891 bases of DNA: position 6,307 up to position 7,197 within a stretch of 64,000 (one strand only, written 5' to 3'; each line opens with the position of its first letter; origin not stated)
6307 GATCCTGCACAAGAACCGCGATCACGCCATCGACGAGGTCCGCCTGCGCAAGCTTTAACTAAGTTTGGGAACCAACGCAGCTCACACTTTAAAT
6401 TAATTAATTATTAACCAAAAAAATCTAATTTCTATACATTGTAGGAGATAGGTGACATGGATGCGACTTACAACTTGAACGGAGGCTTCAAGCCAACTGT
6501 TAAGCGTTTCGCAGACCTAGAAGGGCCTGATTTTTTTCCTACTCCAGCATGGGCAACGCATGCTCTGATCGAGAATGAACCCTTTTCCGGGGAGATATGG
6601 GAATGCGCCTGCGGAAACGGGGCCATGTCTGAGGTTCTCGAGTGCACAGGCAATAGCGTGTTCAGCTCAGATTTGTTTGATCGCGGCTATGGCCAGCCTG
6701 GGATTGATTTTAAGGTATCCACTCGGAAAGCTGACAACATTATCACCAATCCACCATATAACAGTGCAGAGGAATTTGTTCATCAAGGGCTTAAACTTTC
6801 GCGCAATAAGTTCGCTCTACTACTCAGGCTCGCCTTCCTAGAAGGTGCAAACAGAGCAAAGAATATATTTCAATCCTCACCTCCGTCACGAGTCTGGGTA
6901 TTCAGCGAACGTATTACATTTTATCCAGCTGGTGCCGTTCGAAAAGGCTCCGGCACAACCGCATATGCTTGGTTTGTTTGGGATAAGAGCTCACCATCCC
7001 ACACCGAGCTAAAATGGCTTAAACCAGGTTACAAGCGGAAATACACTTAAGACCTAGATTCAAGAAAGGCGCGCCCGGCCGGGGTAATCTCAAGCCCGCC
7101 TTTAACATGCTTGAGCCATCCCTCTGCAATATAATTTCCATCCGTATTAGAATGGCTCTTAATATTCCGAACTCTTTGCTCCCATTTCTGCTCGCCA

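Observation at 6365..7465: AT-rich islet: minimal DNA methyltransferase facing a stand-alone winged-helix protein, no nuclease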

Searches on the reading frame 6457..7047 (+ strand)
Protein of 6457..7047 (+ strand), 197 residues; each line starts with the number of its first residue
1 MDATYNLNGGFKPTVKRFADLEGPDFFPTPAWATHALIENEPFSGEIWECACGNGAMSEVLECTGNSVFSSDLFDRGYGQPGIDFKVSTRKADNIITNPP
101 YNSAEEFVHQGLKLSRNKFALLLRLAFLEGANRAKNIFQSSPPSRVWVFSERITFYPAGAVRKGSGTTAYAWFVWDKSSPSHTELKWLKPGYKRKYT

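Call 4: search_protein_families(library=pfam, proteins=[window:6457-7047:+], max_evalue=1)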
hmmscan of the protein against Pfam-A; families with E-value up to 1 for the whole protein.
window:6457-7047:+ (197 aa): 2 families
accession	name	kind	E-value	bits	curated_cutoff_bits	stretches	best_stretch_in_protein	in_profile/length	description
PF07669.17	Eco57I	-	0.15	12.5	25.3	1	87-110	70-93/171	Eco57I restriction-modification methylase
PF05175.20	MTS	-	0.15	12.1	23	0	87-106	94-113/170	Methyltransferase small domain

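Call 5: search_protein_families(library=phrogs, proteins=[window:6457-7047:+], max_evalue=1)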
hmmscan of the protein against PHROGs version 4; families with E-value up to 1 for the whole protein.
window:6457-7047:+ (197 aa): 4 families
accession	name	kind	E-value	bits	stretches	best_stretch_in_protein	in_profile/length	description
phrog_799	-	other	1.8e-60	206.4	1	20-195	208-386/458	DNA methyltransferase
phrog_2713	-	unknown function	0.21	11.5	1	89-110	288-309/520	-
phrog_5172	-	unknown function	0.21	11.3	1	27-113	24-119/377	-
phrog_18947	-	unknown function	0.37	8.9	1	24-109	567-664/1537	-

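Call 6: search_protein_families(library=ncbifam, proteins=[window:6457-7047:+], max_evalue=1)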
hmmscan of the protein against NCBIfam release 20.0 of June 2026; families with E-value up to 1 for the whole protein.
window:6457-7047:+ (197 aa): 1 family
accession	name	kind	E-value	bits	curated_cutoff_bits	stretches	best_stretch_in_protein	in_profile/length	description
TIGR00536.1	hemK_fam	subfamily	0.021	13.9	115.5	1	89-110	180-201/286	HemK family protein methyltransferase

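Call 7: search_protein_families(library=padloc, proteins=[window:6457-7047:+], max_evalue=1)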
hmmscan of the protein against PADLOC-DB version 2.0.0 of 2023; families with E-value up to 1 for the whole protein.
window:6457-7047:+ (197 aa): 1 family
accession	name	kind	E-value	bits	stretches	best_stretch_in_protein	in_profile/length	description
PDLC03297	MTase_II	-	0.04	11.4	1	90-147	128-180/332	Type II methyltransferase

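Call 8: search_solved_structures(query=window:6457-7047:+, max_evalue=10, show_alignments=2)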
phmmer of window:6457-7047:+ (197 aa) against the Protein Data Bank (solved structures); distinct sequences matched with E-value up to 10: 1.
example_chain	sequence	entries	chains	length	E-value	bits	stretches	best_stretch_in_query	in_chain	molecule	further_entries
1dus_A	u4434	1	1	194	2.1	11.2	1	86-113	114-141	MJ0882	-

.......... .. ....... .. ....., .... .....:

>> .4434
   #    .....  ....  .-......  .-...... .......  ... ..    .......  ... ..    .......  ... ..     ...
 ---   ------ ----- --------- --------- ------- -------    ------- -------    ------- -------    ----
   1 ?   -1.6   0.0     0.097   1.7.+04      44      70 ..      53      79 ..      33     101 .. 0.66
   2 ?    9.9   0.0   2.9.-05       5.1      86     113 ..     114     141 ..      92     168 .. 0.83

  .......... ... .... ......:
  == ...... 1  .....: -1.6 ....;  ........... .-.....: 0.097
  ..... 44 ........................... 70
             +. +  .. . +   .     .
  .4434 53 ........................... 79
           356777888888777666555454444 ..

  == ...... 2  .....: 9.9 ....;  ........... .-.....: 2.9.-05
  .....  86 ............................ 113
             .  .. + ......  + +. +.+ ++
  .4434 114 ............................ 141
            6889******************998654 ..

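Call 10: find_homologous_proteins(query=window:6457-7047:+)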
Query window:6457-7047:+ (197 aa): 6533 proteins with E <= 0.001 among 6605 candidates; the best 120 are listed.
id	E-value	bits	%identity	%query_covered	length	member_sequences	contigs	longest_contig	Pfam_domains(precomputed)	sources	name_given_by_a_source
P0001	5.5e-136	469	75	90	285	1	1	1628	PF05869.17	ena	-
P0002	1.0e-133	461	100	100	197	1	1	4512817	-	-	-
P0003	1.7e-116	405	86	100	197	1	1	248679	-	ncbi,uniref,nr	ncbi:hypothetical protein [Stappia sp. TSB10GB4]|uniref:hypothetical protein n=1 Tax=Stappia sp. TSB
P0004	3.0e-106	372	80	99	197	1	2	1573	-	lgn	-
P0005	8.1e-106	370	80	99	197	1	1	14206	-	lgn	-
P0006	5.5e-105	368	80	99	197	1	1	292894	-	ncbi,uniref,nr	ncbi:hypothetical protein C7I87_19505 [Mesorhizobium sp. SARCC-RB16n]|uniref:hypothetical protein n=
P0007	1.1e-104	367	78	100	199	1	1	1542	-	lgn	-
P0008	1.4e-104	366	79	100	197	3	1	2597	-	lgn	-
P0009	1.6e-104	366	79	99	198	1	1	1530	-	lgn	-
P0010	3.9e-104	365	79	99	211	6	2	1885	-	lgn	-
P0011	5.3e-104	364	79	99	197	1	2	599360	-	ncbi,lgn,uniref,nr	ncbi:hypothetical protein LB516_23495 [Mesorhizobium sp. CO1-1-7]|uniref:hypothetical protein n=1 Ta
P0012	7.4e-104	364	80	98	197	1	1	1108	-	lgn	-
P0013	1.5e-103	363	77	99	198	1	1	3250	-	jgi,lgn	jgi:hypothetical protein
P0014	1.5e-103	363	77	100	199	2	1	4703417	-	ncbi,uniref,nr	ncbi:hypothetical protein H0S73_03220 [Microvirga sp. Marseille-Q2068]|uniref:Methyltransferase n=2 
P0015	3.2e-103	362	76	99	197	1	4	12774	-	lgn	-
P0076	1.6e-101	356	76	100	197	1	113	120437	-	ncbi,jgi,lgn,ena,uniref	ncbi:MAG: hypothetical protein ACRCS5_12080 [Sphingomonas sp.]|jgi:hypothetical protein|uniref:hypot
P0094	3.0e-101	355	76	99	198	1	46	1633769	-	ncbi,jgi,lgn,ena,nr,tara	ncbi:MAG: hypothetical protein CMF03_07620 [Hyphomonas sp.]|jgi:hypothetical protein|nr:hypothetical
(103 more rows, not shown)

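Call 12: find_encoding_contigs(protein=P0003, flank=5000, max_places=3)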
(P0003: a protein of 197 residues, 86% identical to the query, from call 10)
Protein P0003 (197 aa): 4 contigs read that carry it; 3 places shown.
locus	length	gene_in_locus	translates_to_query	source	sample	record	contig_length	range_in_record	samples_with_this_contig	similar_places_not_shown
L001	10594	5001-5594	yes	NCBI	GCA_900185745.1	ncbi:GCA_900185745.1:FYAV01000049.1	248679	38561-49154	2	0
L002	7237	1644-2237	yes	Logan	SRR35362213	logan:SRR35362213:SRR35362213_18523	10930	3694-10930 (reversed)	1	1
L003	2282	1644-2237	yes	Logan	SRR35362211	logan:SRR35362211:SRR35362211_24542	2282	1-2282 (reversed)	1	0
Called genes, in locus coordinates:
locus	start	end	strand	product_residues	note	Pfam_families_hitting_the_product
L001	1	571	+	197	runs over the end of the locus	PF00475:IGPD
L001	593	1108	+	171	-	PF10947:DUF2628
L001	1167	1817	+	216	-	PF00117:GATase, PF07722:Peptidase_C26 (weak)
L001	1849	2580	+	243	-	PF00977:His_biosynth, PF01207:Dus (faint)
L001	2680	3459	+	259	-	PF00977:His_biosynth, PF03060:NMO (faint)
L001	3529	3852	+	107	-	PF01503:PRA-PH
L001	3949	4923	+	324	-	PF00485:PRK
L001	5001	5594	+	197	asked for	-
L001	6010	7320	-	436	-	PF02875:Mur_ligase_C (faint), PF08245:Mur_ligase_M, PF27239:FOL3_C (weak)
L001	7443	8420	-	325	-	PF01039:Carboxyl_trans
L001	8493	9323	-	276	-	PF00290:Trp_syntA, PF00977:His_biosynth (weak)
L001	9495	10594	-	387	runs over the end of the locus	PF00465:Fe-ADH, PF13685:Fe-ADH_2, PF25137:ADH_Fe_C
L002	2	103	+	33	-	?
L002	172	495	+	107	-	PF01503:PRA-PH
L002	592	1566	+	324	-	PF00485:PRK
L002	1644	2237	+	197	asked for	-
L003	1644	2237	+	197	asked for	-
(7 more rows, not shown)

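Call 13: find_encoding_contigs(protein=P0014, flank=5000, max_places=3)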
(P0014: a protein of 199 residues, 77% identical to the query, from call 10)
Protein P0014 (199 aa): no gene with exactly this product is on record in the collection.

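Call 21: find_encoding_contigs(protein=P0076, flank=4000, max_places=6)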
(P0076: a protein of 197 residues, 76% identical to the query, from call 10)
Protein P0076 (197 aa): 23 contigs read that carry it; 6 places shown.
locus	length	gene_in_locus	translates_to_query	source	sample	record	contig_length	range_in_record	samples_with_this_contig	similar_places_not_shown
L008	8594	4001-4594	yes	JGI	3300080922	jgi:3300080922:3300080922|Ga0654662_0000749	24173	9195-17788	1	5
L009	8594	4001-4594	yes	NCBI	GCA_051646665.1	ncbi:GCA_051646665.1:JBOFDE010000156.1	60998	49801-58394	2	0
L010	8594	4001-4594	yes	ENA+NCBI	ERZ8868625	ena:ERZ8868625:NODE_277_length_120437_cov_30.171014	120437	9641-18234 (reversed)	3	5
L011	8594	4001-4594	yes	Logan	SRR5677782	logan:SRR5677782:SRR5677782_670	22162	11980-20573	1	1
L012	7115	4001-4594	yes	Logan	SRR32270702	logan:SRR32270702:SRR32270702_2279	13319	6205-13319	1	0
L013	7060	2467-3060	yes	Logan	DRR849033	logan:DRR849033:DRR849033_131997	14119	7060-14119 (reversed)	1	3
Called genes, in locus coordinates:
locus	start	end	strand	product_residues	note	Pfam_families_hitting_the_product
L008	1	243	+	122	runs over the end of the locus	PF05239:PRC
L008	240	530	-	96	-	PF21716:dnstrm_HI1420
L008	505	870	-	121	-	-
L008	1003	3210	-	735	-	PF00270:DEAD (weak), PF04851:ResIII, PF17757:UvrB_inter, PF27431:UvrB_3rd, PF00271:Helicase_C, PF12344:UvrB, PF02151:UVR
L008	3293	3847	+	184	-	PF12276:DUF3617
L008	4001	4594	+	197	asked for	-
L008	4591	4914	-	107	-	-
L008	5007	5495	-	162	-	-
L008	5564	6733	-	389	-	PF13483:Lactamase_B_3, PF12706:Lactamase_B_2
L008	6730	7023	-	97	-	PF05016:ParE_toxin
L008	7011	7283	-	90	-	PF01402:RHH_1, PF21775:PutA_1st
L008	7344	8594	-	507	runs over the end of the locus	PF05681:Fumerase, PF05683:Fumerase_C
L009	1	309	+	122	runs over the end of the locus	PF05239:PRC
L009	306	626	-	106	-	-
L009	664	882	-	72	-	PF05015:HigB-like_toxin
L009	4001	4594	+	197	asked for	-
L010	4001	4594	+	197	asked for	-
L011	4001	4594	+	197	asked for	-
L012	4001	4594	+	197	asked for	-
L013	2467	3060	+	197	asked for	-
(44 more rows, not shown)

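Call 22: find_encoding_contigs(protein=P0094, flank=4000, max_places=6)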
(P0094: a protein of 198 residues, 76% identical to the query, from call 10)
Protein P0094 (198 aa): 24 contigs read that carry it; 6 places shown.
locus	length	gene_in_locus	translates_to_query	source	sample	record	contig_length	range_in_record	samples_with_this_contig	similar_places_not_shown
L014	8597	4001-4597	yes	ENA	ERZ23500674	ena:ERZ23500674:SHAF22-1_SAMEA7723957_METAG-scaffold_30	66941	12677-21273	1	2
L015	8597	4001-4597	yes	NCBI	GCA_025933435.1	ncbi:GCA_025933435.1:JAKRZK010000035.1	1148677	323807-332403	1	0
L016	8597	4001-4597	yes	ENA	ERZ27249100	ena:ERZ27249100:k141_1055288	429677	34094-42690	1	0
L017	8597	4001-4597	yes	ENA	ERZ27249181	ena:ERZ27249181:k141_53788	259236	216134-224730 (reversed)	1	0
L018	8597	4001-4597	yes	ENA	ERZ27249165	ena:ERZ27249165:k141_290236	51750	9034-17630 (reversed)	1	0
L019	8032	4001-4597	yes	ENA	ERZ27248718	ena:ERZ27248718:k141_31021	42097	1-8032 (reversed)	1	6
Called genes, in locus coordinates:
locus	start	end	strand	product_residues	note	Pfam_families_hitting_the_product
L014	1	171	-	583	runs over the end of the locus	PF00990:GGDEF, PF00563:EAL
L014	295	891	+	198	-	PF00475:IGPD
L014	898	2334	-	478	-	PF01546:Peptidase_M20, PF07687:M20_dimer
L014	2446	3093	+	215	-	PF00117:GATase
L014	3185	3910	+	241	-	PF00977:His_biosynth, PF01207:Dus (faint), PF03060:NMO (faint)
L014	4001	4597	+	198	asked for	-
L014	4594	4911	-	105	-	-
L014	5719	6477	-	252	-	PF00990:GGDEF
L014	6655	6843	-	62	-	-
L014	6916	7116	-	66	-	-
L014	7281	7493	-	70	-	-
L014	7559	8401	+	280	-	PF00977:His_biosynth, PF01207:Dus (faint), PF03060:NMO (faint)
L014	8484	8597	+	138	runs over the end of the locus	PF04828:GFA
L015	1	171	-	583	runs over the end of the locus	PF00990:GGDEF, PF00563:EAL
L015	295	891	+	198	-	PF00475:IGPD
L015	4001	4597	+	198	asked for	-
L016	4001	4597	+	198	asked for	-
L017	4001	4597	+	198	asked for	-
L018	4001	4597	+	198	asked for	-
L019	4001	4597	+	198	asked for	-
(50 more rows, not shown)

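Call 23: find_encoding_contigs(protein=P0006, flank=4000, max_places=3)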
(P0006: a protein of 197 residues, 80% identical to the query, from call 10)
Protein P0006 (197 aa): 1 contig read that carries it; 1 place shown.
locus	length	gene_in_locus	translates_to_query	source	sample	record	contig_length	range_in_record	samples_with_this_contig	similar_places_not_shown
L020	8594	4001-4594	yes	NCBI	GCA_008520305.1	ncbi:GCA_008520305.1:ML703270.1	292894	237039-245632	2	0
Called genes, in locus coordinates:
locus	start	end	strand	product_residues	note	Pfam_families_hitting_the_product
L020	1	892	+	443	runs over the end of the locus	PF00512:HisKA, PF02518:HATPase_c, PF13581:HATPase_c_2 (faint)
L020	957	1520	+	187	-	PF00072:Response_reg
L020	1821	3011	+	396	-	PF06965:Na_H_antiport_1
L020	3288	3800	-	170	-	PF06319:MmcB-like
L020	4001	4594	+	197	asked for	-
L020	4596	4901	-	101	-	-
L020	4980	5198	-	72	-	-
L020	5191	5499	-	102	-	-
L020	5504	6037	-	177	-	PF13274:SocA_Panacea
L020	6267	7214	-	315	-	PF12760:Zn_ribbon_IS1595, PF12762:DDE_Tnp_IS1595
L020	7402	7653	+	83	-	-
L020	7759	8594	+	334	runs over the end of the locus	PF14350:Beta_protein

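Call 38: find_related_loci(query=A5, collection=genome_contigs, flank=5000)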
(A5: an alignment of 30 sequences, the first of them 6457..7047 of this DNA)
Query A5 (197 aa) in genome_contigs; peptide patterns used: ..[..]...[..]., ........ (x = any residue, [..] = any of these).
488 stretches matched a pattern; 422 encode a relative of the query (tblastn E <= 1e-3); the best 80 are kept; 80 distinct loci.
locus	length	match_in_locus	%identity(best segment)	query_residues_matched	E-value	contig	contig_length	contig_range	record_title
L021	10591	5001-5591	76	1-197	1e-102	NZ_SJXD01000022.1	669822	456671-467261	Roseococcus sp. SYP-B2431 NODE_2, whole genome shotgun sequence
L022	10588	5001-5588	73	1-196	3e-100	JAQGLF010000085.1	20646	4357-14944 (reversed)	MAG: Alphaproteobacteria bacterium isolate RYN_528 scaffold_2122208, whole genome shotgun sequence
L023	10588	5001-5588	75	1-196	3e-99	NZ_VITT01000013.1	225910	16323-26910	Nitrospirillum viridazoti strain BR 11140 Ga0314212_113, whole genome shotgun sequence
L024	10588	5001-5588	80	1-196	2e-99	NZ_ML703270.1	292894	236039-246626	Mesorhizobium sp. SARCC-RB16n contig_18, whole genome shotgun sequence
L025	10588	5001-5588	79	1-196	5e-99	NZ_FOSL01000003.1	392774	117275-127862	Neomesorhizobium albiziae strain DSM 21822, whole genome shotgun sequence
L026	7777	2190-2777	75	1-196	1e-98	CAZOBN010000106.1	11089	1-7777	MAG TPA_asm: uncultured Rhizobiaceae bacterium isolate SRP287051_co2_143 genome assembly, contig: NODE_10003_length_1108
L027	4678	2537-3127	73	1-197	9e-99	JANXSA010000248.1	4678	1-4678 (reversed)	MAG: Rhodospirillales bacterium isolate 336R_metabat_402_sub 336R_k141_133732, whole genome shotgun sequence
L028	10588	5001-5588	78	1-196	1e-98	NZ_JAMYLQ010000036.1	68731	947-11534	Mesorhizobium sp. M1312 M1312_contig00036, whole genome shotgun sequence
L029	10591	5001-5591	73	1-197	6e-98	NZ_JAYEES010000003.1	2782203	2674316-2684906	Nitrospirillum sp. BR 11164 contig_3, whole genome shotgun sequence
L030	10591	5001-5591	72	1-197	1e-97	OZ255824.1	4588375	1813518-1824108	MAG: Acetobacteraceae bacterium isolate 365aa146-a9c1-4043-8e7c-8618996d1a2b genome assembly, chromosome: 1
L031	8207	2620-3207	78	1-196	8e-98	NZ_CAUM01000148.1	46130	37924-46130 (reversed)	Mesorhizobium metallidurans STM 2683, whole genome shotgun sequence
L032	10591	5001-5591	72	1-197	2e-97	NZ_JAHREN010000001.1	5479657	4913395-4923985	Siccirubricoccus sp. G192 Seq1_len=5479317, whole genome shotgun sequence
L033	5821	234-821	78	1-196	3e-97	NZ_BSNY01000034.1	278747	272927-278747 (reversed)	Mesorhizobium huakuii strain NBRC 15243 sequence34, whole genome shotgun sequence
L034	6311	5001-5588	78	1-196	9e-97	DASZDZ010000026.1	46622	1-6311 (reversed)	MAG TPA_asm: Pseudaminobacter sp. isolate SMAG_U6481 k141_192882, whole genome shotgun sequence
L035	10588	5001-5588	78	1-196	1e-96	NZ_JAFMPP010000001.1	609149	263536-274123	Jiella flava strain CQZ9-1 Scaffold1_1, whole genome shotgun sequence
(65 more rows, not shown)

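Call 48: predict_structure(alignment_id=A5)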
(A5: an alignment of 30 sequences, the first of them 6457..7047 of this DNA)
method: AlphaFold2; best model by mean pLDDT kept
length: 197 residues; sequences in the alignment: 30
mean_pLDDT: 77.8   pTM: 0.78
mean pLDDT of the five models: 77.8, 77.5, 75.8, 75.0, 74.9
residues with pLDDT >= 90: 77; 70-90: 69; 50-70: 20; < 50: 31
segments of 3 or more residues with pLDDT < 50: 1-25, 162-165
pLDDT, mean of each block of 10 residues (from residue 1): 32 36 55 93 94 80 92 78 86 91 85 96 80 79 91 62 61 92 90 87
secondary structure, 60 per line:
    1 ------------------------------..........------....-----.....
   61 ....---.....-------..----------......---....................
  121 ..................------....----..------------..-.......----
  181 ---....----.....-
elements in order: H31-40 E47-50 H56-64 E68-72 E92-97 H101-114 E115-124 H125-138 E145-148 E170-176 E184-187 H192-196

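Call 51: fold_search(model_id=the predicted structure, library=pdb)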
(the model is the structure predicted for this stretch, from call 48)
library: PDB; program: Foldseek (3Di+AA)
matches with E <= 10: 1759; with E <= 0.001: 216
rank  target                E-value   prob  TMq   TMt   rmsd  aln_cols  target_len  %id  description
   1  3lpm_A                8.5e-08  1.00  0.56  0.50   6.0       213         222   15  Crystal structure of putative methyltransferase small domain protein from Listeria monocytogenes (released 2010-02-23)
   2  7wm6_B                3.7e-07  1.00  0.49  0.51   5.2       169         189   12  Crystal structure of SAH-bound TrmM from Mycoplasma capricolum (released 2022-06-29)
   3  1g38_A                6.9e-07  1.00  0.57  0.31   4.3       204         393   13  ADENINE-SPECIFIC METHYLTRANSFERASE M. TAQ I/DNA COMPLEX (released 2001-03-05)
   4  2ozv_B                1.3e-06  1.00  0.51  0.49   5.5       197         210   10  Crystal structure of a predicted O-methyltransferase, protein Atu636 from Agrobacterium tumefaciens. (released 2007-03-27)
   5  9ohl_C                1.9e-06  1.00  0.51  0.49   4.9       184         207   12  TRMT112-METTL5 bound to SAM and FWG-33B (released 2025-06-11)
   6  1yb2                  3.2e-06  1.00  0.41  0.36   9.1       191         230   16  Structure of a putative methyltransferase from Thermoplasma acidophilum. (released 2005-02-01)
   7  8x3w_A                3.6e-06  1.00  0.55  0.42   4.3       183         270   15  Crystal structure of DIMT1 from the thermophilic archaeon, Pyrococcus horikoshii (released 2024-08-28)
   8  8x47                  4.1e-06  1.00  0.53  0.41   4.6       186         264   16  Crystal structure of DIMT1 in complex with S-adenosyl-L-homocysteine (SAH) from Pyrococcus horikoshii (released 2024-08-28)
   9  2jg3_A                4.4e-06  1.00  0.56  0.31   4.7       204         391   15  MtaqI with BAZ (released 2007-08-07)
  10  6h2v_A                4.4e-06  1.00  0.52  0.49   6.3       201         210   14  Crystal structure of human METTL5-TRMT112 complex, the 18S rRNA m6A1832 methyltransferase at 2.5A resolution (released 2019-07-31)
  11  7f8b                  5.3e-06  1.00  0.55  0.46   4.8       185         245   16  Crystal structure of rRNA methyltransferase Erm38 in complex with SAM (released 2022-01-12)
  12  6h2u_A                5.3e-06  1.00  0.52  0.51   4.3       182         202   13  Crystal structure of human METTL5-TRMT112 complex, the 18S rRNA m6A1832 methyltransferase at 1.6A resolution (released 2019-07-31)
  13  4qdj                  8.9e-06  1.00  0.46  0.44   5.3       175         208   14  Crystal structure of magnesium protoporphyrin IX methyltransferase (ChlM) from Synechocystis PCC 6803 with bound SAM (released 2014-08-06)
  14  6h2v_C                1.0e-05  1.00  0.50  0.51   5.2       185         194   14  Crystal structure of human METTL5-TRMT112 complex, the 18S rRNA m6A1832 methyltransferase at 2.5A resolution (released 2019-07-31)
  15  8x41_A                1.0e-05  1.00  0.52  0.40   4.3       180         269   17  Crystal structure of DIMT1 in complex with 5'-methylthioadenosine and adenosine from Pyrococcus horikoshii (released 2024-08-28)
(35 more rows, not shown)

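Call 53: search_dna_similar(query=window:6457-7047:+, collection=phages, mode=protein, max_rows=30)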
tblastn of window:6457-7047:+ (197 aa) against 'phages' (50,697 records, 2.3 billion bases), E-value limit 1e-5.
Records with a match: 568; places in all: 569; records where one place covers at least 80% of the query: 366.
Best place of each record, by identity: <60% 568.
By first word of the organism name: Escherichia 219; Vibrio 80; Klebsiella 38; Campylobacter 33; Aeromonas 19; Caulobacter 16; Cronobacter 15; Salmonella 14; Staphylococcus 12; Pectobacterium 10; and 45 more.
By host as written in the record: Escherichia coli 64; - 61; Escherichia coli K-12 MG1655 30; Campylobacter jejuni 25; Vibrio parahaemolyticus 17; Escherichia coli K-12 16; Klebsiella pneumoniae 12; Aeromonas hydrophila 11; and 178 more.
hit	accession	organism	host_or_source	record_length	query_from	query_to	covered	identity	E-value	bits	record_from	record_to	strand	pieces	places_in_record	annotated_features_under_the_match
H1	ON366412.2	Bacillus phage vB_BceP_LY3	Bacillus cereus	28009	1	188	95%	46.6%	2e-44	162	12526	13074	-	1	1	NAD(P)-dependent oxidoreductase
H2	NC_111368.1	Bacillus phage vB_BceP_LY3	Bacillus cereus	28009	1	188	95%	46.6%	2e-44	162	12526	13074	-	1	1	NAD(P)-dependent oxidoreductase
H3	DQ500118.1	Rhizobium phage 16-3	-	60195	19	187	86%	40.0%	4e-24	104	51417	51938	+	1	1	16-3p096: p096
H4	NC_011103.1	Rhizobium phage 16-3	-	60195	19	187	86%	40.0%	4e-24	104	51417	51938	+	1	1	16-3p096: DNA methyltransferase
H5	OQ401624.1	Roseobacter phage CRP-902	Roseobacter sp. FZCC0083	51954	9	177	86%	39.5%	8e-23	100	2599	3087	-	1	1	SAM-dependent DNA methyltransferase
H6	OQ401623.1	Roseobacter phage CRP-901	Roseobacter sp. FZCC0083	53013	9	184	89%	36.9%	5e-21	96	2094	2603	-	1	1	DNA methyltransferase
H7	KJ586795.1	Listeria phage LMTA-94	Listeria monocytogenes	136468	22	188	85%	38.7%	9e-33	129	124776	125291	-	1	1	hypothetical protein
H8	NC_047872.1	Listeria phage LMTA-94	Listeria monocytogenes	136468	22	188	85%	38.7%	9e-33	129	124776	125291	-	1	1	hypothetical protein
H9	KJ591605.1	Listeria phage LMTA-57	Listeria monocytogenes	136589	22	188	85%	38.7%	9e-33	129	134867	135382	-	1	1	hypothetical protein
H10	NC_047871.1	Listeria phage LMTA-57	Listeria monocytogenes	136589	22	188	85%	38.7%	9e-33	129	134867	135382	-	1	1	hypothetical protein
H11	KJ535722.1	Listeria phage LMSP-25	Listeria monocytogenes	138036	22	188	85%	38.7%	9e-33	129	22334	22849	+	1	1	hypothetical protein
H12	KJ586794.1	Listeria phage LMTA-34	Listeria monocytogenes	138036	22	188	85%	38.7%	9e-33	129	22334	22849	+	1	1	hypothetical protein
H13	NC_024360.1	Listeria phage LMSP-25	Listeria monocytogenes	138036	22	188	85%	38.7%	9e-33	129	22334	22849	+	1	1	DNA methyltransferase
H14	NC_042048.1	Listeria phage LMTA-34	Listeria monocytogenes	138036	22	188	85%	38.7%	9e-33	129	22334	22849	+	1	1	DNA methyltransferase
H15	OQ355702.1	Staphylococcus phage vB_SepM_BE24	Staphylococcus epidermidis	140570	25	188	83%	39.4%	1e-30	123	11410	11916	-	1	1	DNA methyltransferase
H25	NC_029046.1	Sinorhizobium phage phiLM21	Sinorhizobium sp. LM21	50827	25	194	86%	37.2%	7e-25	106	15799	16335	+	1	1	DNA methyltransferase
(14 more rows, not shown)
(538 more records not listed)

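Call 56: get_annotated_region(hit=H25, flank=2500)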
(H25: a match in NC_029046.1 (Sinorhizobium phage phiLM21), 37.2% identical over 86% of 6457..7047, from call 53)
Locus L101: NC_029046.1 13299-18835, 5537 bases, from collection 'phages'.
description: Sinorhizobium phage phiLM21, complete genome.
organism: Sinorhizobium phage phiLM21 (NCBI taxid 1524882)
taxonomy: Viruses; Duplodnaviria; Heunggongvirae; Uroviricota; Caudoviricetes
host: Sinorhizobium sp. LM21; source: -; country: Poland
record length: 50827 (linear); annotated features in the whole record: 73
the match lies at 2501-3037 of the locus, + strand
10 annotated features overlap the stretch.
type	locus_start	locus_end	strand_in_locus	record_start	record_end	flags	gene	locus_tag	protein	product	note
CDS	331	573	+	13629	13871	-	-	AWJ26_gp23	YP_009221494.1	hypothetical protein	-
CDS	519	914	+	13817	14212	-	-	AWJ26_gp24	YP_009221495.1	hypothetical protein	-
CDS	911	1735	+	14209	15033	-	-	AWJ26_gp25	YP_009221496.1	queuine tRNA-ribosyltransferase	-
CDS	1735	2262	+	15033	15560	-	-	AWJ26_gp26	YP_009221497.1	hypothetical protein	-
CDS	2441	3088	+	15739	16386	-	-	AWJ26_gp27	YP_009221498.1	DNA methyltransferase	-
CDS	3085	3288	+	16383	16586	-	-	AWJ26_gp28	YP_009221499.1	hypothetical protein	-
CDS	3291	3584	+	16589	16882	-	-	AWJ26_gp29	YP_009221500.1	hypothetical protein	-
CDS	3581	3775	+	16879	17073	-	-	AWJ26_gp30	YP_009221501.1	hypothetical protein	-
CDS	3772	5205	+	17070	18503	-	-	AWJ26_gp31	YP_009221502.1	DnaB-like replicative helicase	-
CDS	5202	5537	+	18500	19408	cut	-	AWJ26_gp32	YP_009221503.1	primosomal protein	-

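Call 66: get_annotated_region(hit=H2, flank=2000)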
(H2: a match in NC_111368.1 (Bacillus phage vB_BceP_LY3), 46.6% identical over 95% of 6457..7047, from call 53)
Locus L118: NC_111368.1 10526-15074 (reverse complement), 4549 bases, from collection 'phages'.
description: Bacillus phage vB_BceP_LY3, complete genome.
organism: Bacillus phage vB_BceP_LY3 (NCBI taxid 2950458)
taxonomy: Viruses; Duplodnaviria; Heunggongvirae; Uroviricota; Caudoviricetes; Salasmaviridae; Northropvirinae; Layangcvirus; Layangcvirus LY3
host: Bacillus cereus; source: -; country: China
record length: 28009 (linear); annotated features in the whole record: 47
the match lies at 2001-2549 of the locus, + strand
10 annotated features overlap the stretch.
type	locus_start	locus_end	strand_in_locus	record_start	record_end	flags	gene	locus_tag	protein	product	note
CDS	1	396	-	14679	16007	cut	-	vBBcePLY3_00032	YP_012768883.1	major capsid protein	-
CDS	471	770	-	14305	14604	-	-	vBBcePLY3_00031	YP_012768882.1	scaffold protein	-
CDS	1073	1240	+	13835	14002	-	-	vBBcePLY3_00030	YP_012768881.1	hypothetical protein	-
CDS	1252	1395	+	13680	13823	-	-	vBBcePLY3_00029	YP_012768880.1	hypothetical protein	-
CDS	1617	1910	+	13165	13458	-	-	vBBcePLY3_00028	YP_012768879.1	double-strand binding protein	-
CDS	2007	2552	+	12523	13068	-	-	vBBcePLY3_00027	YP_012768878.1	NAD(P)-dependent oxidoreductase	-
CDS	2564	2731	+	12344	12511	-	-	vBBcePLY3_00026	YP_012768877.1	hypothetical protein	-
CDS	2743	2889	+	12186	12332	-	-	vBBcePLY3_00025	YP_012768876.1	hypothetical protein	-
CDS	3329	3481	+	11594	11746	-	-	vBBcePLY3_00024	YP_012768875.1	hypothetical protein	-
CDS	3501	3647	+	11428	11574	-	-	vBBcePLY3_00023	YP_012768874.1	hypothetical protein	-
